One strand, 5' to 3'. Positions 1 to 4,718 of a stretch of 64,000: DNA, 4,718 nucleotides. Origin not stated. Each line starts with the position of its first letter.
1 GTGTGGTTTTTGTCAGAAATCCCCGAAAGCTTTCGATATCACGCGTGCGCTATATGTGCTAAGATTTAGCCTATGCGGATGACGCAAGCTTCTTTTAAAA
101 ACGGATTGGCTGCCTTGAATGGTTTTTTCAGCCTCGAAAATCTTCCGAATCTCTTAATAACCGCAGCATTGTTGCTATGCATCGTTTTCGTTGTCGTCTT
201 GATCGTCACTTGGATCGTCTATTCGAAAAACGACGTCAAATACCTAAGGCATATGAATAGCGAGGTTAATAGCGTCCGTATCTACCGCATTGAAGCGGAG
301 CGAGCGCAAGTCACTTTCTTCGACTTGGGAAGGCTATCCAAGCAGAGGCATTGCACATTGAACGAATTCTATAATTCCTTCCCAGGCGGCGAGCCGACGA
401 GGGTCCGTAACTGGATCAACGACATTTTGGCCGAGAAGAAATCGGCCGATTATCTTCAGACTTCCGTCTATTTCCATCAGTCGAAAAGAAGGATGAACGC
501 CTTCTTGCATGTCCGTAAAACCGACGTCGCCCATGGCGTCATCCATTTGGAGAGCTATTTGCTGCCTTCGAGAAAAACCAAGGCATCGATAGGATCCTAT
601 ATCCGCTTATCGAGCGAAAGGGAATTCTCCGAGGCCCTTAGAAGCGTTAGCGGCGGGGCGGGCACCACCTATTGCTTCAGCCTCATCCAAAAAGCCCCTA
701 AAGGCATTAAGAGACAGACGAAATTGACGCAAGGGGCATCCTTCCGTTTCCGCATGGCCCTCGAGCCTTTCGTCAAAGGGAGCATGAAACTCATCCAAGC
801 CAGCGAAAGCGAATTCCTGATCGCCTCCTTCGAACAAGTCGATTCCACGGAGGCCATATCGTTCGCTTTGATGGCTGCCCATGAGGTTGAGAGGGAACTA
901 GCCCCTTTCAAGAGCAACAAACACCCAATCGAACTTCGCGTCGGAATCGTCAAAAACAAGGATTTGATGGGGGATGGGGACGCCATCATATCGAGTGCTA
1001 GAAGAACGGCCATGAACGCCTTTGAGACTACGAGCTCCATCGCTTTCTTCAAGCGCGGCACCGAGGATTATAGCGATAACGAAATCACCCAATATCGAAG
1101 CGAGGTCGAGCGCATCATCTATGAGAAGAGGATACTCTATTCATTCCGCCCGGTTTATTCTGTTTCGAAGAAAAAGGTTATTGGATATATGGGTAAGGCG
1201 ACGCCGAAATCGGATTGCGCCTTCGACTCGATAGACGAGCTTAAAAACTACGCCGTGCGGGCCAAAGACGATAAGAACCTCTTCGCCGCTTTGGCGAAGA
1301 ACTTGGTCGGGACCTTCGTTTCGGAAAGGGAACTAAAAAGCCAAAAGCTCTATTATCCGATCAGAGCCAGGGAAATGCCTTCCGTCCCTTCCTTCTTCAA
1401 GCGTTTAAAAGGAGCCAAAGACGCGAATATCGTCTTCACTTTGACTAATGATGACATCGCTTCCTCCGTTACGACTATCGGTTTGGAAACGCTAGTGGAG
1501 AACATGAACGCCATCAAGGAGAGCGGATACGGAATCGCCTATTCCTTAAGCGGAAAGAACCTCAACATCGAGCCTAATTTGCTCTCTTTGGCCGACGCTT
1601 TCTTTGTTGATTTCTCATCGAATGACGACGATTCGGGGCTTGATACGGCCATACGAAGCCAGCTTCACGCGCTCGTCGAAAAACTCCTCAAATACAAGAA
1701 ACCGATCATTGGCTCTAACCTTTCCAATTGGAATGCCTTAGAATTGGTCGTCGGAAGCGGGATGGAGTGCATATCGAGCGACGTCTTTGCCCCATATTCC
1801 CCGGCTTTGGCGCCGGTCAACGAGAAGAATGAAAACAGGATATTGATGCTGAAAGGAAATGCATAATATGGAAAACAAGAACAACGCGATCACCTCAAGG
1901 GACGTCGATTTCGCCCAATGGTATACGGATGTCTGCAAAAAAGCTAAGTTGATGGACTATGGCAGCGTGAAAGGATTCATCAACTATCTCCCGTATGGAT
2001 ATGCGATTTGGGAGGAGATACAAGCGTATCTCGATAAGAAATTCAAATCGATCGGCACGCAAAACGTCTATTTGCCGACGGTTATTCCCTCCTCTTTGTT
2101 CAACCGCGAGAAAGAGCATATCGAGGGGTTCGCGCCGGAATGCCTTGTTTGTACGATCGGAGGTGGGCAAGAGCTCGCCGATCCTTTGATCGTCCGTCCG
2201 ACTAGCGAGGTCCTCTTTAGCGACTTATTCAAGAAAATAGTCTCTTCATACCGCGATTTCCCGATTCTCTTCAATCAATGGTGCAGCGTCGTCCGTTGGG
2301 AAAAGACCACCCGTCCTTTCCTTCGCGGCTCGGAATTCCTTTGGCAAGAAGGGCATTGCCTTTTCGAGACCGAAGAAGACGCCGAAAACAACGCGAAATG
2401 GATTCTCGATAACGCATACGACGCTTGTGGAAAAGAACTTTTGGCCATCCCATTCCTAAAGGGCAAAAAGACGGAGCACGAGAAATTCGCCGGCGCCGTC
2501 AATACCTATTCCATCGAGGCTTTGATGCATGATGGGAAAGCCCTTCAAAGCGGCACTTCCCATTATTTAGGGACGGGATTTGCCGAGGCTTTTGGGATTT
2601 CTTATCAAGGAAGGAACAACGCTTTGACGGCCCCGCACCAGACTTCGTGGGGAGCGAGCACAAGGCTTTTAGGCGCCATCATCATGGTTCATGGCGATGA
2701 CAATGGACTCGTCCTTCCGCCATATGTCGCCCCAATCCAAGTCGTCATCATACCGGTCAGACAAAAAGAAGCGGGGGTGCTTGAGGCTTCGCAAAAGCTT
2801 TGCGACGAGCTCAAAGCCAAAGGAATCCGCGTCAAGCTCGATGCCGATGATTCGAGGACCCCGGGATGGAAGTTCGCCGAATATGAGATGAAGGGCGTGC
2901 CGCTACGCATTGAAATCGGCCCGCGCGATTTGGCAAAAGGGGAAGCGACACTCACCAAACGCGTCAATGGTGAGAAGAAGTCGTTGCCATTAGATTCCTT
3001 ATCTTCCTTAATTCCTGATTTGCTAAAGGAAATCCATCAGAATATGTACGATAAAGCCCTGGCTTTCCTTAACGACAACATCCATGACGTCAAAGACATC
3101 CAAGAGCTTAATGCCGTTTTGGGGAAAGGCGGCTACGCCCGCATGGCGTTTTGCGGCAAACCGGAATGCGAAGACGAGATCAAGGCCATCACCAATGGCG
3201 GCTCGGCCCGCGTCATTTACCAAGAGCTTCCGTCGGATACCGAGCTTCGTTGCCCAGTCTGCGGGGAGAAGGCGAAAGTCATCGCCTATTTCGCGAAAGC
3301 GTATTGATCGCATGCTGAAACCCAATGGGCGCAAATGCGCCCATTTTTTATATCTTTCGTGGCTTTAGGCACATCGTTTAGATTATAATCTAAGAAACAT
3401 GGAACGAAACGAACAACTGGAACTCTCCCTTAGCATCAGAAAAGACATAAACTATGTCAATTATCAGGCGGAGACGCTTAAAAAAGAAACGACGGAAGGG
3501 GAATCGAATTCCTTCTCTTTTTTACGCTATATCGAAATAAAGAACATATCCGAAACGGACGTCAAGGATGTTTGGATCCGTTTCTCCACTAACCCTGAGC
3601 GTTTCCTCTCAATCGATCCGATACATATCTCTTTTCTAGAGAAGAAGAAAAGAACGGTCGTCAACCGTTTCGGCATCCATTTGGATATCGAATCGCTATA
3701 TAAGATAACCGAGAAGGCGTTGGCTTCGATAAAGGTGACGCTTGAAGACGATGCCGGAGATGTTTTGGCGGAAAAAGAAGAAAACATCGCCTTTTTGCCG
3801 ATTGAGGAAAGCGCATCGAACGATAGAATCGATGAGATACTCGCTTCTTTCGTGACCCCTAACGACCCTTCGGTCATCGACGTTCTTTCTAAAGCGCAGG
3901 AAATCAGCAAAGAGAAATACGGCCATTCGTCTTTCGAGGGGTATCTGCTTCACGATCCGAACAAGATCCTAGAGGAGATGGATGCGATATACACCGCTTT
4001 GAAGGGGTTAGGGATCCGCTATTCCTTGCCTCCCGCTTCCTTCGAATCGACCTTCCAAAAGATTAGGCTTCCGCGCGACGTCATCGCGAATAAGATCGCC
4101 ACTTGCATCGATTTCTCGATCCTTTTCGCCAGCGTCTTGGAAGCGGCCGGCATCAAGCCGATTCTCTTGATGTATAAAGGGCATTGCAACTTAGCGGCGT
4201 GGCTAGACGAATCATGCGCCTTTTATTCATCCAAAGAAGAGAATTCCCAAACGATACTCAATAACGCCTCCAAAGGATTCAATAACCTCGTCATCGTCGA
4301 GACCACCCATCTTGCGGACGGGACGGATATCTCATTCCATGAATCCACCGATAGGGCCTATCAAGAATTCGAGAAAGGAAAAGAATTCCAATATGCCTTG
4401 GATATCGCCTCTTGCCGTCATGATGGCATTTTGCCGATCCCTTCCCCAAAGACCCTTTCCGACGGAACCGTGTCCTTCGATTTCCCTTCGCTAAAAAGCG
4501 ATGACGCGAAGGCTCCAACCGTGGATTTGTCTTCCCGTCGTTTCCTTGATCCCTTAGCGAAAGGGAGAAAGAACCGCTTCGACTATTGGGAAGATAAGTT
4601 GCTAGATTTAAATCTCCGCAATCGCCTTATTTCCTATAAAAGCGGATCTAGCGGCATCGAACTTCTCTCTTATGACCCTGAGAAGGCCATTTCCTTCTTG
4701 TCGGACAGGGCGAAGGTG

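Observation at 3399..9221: Stand-alone 1940-aa DUF4011/Upf1-like helicase with extra enzymatic modules: candidate single-protein nucleic-acid surveillance or defence system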

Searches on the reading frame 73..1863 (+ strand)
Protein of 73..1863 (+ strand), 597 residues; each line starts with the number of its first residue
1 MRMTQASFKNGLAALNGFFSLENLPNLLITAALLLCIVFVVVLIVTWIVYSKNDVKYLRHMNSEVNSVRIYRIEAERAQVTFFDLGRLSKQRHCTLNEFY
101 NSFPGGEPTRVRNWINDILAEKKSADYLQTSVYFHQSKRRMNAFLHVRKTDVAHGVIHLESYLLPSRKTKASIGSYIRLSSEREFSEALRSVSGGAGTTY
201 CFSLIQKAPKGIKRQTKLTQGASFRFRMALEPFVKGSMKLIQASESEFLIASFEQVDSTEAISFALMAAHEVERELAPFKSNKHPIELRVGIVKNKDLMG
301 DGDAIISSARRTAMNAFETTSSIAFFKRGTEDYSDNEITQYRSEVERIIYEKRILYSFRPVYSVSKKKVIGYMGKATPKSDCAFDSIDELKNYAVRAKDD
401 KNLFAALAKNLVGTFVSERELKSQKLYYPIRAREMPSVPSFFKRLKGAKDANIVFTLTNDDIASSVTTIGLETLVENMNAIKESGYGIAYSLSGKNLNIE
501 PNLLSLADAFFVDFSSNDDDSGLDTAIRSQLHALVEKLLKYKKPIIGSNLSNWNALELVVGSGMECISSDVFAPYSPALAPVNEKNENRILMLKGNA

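Call 9: search_protein_families(library=pfam, proteins=[window:73-1863:+], max_evalue=0.001)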
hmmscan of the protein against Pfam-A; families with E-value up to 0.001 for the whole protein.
window:73-1863:+ (597 aa): 0 families

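Call 45: find_related_loci(query=A4, collection=metagenome_contigs, flank=10000)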
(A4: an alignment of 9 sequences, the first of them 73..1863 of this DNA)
Query A4 (597 aa) in metagenome_contigs; peptide patterns used: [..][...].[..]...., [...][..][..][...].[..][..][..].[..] (x = any residue, [..] = any of these).
519 stretches matched a pattern; 34 encode a relative of the query (tblastn E <= 1e-3); 33 distinct loci.
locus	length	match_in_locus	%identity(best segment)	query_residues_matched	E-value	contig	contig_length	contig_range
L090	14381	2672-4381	72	27-595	0e+0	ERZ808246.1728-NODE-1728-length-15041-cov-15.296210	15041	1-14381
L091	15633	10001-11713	46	27-594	3e-168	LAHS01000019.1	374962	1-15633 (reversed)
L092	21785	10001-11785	45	6-594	6e-168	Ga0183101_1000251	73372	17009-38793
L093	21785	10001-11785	45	6-594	6e-168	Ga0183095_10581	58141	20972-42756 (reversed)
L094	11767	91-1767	45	41-594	2e-165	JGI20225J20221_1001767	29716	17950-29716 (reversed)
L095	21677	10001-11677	45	41-594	3e-165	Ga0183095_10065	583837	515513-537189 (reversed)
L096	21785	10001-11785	44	6-594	6e-165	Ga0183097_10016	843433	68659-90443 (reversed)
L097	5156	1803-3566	43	10-596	4e-167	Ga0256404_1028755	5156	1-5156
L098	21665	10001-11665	45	45-594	2e-160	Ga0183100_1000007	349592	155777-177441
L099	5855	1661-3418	42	17-596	1e-158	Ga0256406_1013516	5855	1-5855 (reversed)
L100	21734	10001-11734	64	23-595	0e+0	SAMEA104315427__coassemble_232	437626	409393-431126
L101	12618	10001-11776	41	9-596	4e-155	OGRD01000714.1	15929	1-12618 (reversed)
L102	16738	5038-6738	43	37-596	2e-154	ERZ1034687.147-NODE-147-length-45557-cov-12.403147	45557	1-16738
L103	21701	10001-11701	43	37-596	2e-154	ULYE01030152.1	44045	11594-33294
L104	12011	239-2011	41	9-595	1e-152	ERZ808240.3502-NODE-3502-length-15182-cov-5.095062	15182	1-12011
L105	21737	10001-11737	42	17-594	4e-150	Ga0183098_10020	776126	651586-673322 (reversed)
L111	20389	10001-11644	42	47-590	1e-137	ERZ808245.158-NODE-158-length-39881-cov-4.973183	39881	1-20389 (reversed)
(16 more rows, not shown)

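Call 52: search_protein_families(library=pfam, proteins=[L095:13143-13637:+, L095:13622-14272:-, L095:14272-15057:-, L095:16898-21673:-, L092:13324-14007:+, L092:14338-14952:-, L092:14989-15648:-, L092:16406-16915:-, L092:17801-21754:-], max_evalue=0.001)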
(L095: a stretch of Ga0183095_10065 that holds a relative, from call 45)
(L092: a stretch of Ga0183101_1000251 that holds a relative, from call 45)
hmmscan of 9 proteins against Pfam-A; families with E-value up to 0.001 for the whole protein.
L095:13143-13637:+ (165 aa): 1 family
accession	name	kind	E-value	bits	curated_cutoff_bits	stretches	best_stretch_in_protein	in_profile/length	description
PF14296.11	O-ag_pol_Wzy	-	2.9e-05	23.4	26.6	1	72-160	42-128/468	O-antigen polysaccharide polymerase Wzy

L095:13622-14272:- (217 aa): 1 family
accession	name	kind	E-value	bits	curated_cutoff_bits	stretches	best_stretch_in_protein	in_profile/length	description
PF01966.28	HD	-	1.4e-07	32.2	22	1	33-131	2-115/116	HD domain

L095:14272-15057:- (262 aa): 0 families

L095:16898-21673:- (1592 aa): 8 families
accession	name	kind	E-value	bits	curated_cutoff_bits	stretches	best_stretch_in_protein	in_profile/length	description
PF13195.11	DUF4011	-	9.8e-25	87.8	22.2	1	57-224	1-157/158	Protein of unknown function (DUF4011)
PF13087.12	AAA_12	-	1.1e-18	67.9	27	1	1053-1243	6-193/195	AAA domain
PF18741.7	MTES_1575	-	1.2e-18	67.4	38.2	1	1296-1388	6-96/96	REase_MTES_1575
PF13086.12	AAA_11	-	1.9e-14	54.5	27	1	339-464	3-142/257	AAA domain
PF11784.13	DUF3320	-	5.8e-06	26.6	25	1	1438-1473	14-49/50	Protein of unknown function (DUF3320)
PF13604.12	AAA_30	-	6.4e-06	26.5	27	0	340-400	4-66/191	AAA domain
PF13245.12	AAA_19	-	1.4e-05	25.7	25.1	0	342-400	1-61/134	AAA domain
PF04851.21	ResIII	-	0.00069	20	22.5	0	345-407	11-80/164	Type III restriction enzyme, res subunit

L092:13324-14007:+ (228 aa): 1 family
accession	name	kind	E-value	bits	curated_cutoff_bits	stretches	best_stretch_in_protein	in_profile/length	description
PF13248.11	Zn_ribbon_3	-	1.6e-05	24.6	27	1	34-56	4-25/26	zinc-ribbon domain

L092:14338-14952:- (205 aa): 1 family
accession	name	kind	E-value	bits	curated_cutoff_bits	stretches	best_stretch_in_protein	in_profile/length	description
PF01966.28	HD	-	2.2e-10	41.3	22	1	21-119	2-115/116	HD domain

L092:14989-15648:- (220 aa): 0 families

L092:16406-16915:- (170 aa): 3 families
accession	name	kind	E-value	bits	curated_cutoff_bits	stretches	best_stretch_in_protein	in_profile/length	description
PF00903.31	Glyoxalase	-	6e-18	65.8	20.6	1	44-168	1-121/121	Glyoxalase/Bleomycin resistance protein/Dioxygenase superfamily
PF13669.12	Glyoxalase_4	-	3.3e-08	34.2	27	1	47-152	2-104/109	Glyoxalase/Bleomycin resistance protein/Dioxygenase superfamily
PF18029.7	Glyoxalase_6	-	0.00011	23.2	23.6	1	47-168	1-105/106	Glyoxalase-like domain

L092:17801-21754:- (1318 aa): 8 families
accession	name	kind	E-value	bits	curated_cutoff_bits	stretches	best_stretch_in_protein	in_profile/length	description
PF13087.12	AAA_12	-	9.5e-19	68.2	27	1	761-945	15-193/195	AAA domain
PF18741.7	MTES_1575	-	2.3e-16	60.1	38.2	1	991-1084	4-96/96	REase_MTES_1575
PF13086.12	AAA_11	-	2.2e-15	57.6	27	2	681-728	206-254/257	AAA domain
PF13245.12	AAA_19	-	3.7e-07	30.8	25.1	0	58-113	1-58/134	AAA domain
PF04851.21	ResIII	-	3e-05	24.4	22.5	0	65-135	20-95/164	Type III restriction enzyme, res subunit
PF13604.12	AAA_30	-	4.3e-05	23.8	27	0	55-112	3-62/191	AAA domain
PF00270.35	DEAD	-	0.00011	22.4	26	1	57-138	3-88/167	DEAD/DEAH box helicase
PF09848.15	SLFN-g3_helicase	-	0.00059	19.6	24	0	70-129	3-56/354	Schlafen group 3, DNA/RNA helicase domain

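Call 53: search_protein_families(library=pfam, proteins=[L105:13267-13629:+, L105:13697-14449:+, L105:14502-15278:+, L105:15342-17531:+, L105:18091-18759:+, L105:18755-19813:+, L105:20532-21599:+, L111:13138-14496:-, L111:15134-16012:-, L111:16778-17545:-], max_evalue=0.001)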
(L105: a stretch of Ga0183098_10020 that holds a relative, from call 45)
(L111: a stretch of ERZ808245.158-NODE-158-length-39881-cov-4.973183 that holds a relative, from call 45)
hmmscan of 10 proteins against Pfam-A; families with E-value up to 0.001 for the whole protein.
L105:13267-13629:+ (121 aa): 0 families

L105:13697-14449:+ (251 aa): 0 families

L105:14502-15278:+ (259 aa): 0 families

L105:15342-17531:+ (730 aa): 4 families
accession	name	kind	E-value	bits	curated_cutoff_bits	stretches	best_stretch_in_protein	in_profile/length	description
PF01055.32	Glyco_hydro_31_2nd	-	1.4e-110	370.2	23.5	1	236-553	2-328/328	Glycosyl hydrolases family 31 TIM-barrel domain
PF13802.12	Gal_mutarotas_2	-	4.8e-23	82.8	27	1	24-193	7-183/184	Glycosyl hydrolase 31 N-terminal galactose mutarotase-like domain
PF21365.3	Glyco_hydro_31_3rd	-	5.4e-17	62.5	24.4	1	561-645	1-87/87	Glycosyl hydrolase family 31 C-terminal domain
PF17137.9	DUF5110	-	2e-09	37.8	27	1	661-717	1-64/71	Domain of unknown function (DUF5110)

L105:18091-18759:+ (223 aa): 1 family
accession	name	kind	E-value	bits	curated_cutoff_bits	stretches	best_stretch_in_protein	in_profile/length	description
PF13310.11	Virulence_RhuM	-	2.7e-19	69.9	33.7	1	7-58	18-69/252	Virulence protein RhuM family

L105:18755-19813:+ (353 aa): 4 families
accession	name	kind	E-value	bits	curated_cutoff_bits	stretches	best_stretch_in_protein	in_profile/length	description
PF01381.28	HTH_3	-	8.1e-09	35.8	23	1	10-59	1-49/55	Helix-turn-helix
PF01230.28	HIT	-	1.4e-07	32.4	21.5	1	109-181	20-97/98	HIT domain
PF13560.12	HTH_31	-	2.9e-06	27.9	27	1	5-49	1-45/64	Helix-turn-helix domain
PF12844.13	HTH_19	-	0.00027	21.2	30.2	1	7-59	1-52/64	Helix-turn-helix domain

L105:20532-21599:+ (356 aa): 2 families
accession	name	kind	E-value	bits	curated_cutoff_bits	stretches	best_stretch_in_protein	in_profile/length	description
PF01636.29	APH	-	2e-11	44.5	23.2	1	28-267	5-227/239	Phosphotransferase enzyme family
PF08931.15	Caudo_bapla_RBP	-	7.9e-05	23.1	26.7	1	6-56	51-99/101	Lactophage receptor-binding protein C-terminal head domain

L111:13138-14496:- (453 aa): 0 families

L111:15134-16012:- (293 aa): 3 families
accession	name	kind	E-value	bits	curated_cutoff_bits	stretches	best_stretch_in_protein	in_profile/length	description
PF12833.13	HTH_18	-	6.3e-19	68.5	33.6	1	28-106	1-79/80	Helix-turn-helix domain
PF00165.29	HTH_AraC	-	1.7e-08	34.8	26.6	0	67-105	1-41/42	Bacterial regulatory helix-turn-helix proteins, AraC family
PF14526.11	Cass2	-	0.00072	20.2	27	0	198-250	63-113/150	Integron-associated effector binding protein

L111:16778-17545:- (256 aa): 3 families
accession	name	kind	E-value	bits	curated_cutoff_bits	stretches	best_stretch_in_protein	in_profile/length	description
PF01643.23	Acyl-ACP_TE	-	2.9e-25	88.9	23.7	1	23-141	2-121/131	Acyl-ACP thioesterase N-terminal domain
PF20791.3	Acyl-ACP_TE_C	-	3.1e-14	53.4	21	1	166-238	2-77/101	Acyl-ACP thioesterase C-terminal domain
PF13279.12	4HBT_2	-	2e-05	25.4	25.5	0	31-104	1-74/122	Thioesterase-like superfamily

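Call 66: search_protein_families(library=ncbifam, proteins=[L095:16898-21673:-], max_evalue=1e-20)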
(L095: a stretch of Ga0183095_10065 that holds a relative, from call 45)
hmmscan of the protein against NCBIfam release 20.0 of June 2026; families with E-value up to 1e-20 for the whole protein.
L095:16898-21673:- (1592 aa): 4 families
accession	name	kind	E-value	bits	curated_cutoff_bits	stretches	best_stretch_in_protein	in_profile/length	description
NF058533.1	antiphage_ProA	equivalog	0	1255.1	1500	1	5-1396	311-1711/1903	anti-phage protein ProA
NF042953.1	Hhe_antiphage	equivalog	1.8e-180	602.6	2000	2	618-1389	913-1681/1797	DUF4011 domain-containing anti-phage protein Hhe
TIGR00376.1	TIGR00376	hypoth_equivalog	3.2e-27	95.2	348.9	0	337-458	158-280/639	IGHMBP2 family helicase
NF040671.1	PLuB_AAA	exception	2.5e-25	88.1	999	0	986-1100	960-1083/1256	PLuB system helicase-like protein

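Call 72: search_protein_families(library=padloc, proteins=[window:73-1863:+], max_evalue=0.001)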
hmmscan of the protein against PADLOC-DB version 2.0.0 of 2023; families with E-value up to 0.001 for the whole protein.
window:73-1863:+ (597 aa): 0 families

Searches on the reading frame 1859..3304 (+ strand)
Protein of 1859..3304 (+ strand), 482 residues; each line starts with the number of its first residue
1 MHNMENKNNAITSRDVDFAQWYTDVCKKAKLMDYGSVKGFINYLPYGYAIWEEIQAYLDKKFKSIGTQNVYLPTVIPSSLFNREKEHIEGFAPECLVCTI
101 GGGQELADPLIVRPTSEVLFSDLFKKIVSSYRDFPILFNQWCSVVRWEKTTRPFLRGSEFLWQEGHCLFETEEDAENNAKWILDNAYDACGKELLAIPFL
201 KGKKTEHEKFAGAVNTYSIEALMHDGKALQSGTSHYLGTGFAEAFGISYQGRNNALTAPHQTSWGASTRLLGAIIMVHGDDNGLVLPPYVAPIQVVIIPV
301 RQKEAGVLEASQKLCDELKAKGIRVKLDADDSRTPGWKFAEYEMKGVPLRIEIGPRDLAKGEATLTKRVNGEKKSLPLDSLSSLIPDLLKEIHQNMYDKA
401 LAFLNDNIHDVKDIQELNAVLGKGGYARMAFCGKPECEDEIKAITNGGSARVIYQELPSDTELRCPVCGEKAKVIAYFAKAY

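Call 9: search_protein_families(library=pfam, proteins=[window:1859-3304:+], max_evalue=0.001)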
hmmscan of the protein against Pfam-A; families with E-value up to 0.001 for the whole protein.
window:1859-3304:+ (482 aa): 3 families
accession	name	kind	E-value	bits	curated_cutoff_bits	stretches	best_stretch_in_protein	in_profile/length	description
PF03129.25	HGTP_anticodon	-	1.3e-22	80.2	21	1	294-385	1-91/94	Anticodon binding domain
PF00587.30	tRNA-synt_2b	-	8.7e-18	65.4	29.3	1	105-276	6-177/179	tRNA synthetase class II core domain (G, H, P, S and T)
PF09180.16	ProRS-C_1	-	4.6e-15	56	31.5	1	415-482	2-71/71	Prolyl-tRNA synthetase, C-terminal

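Call 72: search_protein_families(library=padloc, proteins=[window:1859-3304:+], max_evalue=0.001)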
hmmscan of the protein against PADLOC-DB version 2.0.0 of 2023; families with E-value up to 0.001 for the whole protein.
window:1859-3304:+ (482 aa): 0 families

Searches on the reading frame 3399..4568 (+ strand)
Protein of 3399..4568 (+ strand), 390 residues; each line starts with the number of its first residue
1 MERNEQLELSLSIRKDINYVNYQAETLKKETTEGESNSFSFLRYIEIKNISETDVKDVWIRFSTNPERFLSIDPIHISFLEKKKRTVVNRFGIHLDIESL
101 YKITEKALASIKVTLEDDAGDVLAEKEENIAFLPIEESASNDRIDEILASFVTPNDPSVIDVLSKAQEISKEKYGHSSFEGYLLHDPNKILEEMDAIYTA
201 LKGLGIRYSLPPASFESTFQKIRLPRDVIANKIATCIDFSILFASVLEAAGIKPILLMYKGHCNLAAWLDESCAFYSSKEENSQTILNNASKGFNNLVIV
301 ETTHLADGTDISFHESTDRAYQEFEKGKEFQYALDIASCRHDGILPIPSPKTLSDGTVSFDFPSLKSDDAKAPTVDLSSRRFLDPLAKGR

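Call 80: search_protein_representatives(protein=window:3399-4568:+)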
Query: 390 residues. Proteins with E-value up to 0.001 (for the whole library): 3765; up to 1e-10: 1797; up to 1e-30: 270. The best 150 are listed.
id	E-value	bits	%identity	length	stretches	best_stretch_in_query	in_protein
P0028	6.5e-107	374.3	47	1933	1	11-386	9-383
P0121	4.6e-101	355.1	46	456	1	8-385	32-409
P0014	4.5e-99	348.5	46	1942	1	5-388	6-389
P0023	1.2e-90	320.8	42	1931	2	10-386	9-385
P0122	3.8e-88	312.6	40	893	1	4-388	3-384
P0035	7.6e-87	308.3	42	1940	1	8-384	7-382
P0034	1.9e-86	307.0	42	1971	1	14-389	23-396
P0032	2.8e-80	286.7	41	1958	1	11-389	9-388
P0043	9.4e-80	285.0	42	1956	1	9-356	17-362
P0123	3.0e-79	283.3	40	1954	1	4-385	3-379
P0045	1.7e-78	280.8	40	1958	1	7-380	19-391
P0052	1.6e-74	267.7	40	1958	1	11-385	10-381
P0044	1.1e-72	261.7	40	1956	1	2-362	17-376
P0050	4.3e-69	249.9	37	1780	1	6-380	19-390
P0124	5.2e-68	246.3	37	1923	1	9-377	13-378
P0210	2.9e-36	141.9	28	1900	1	40-363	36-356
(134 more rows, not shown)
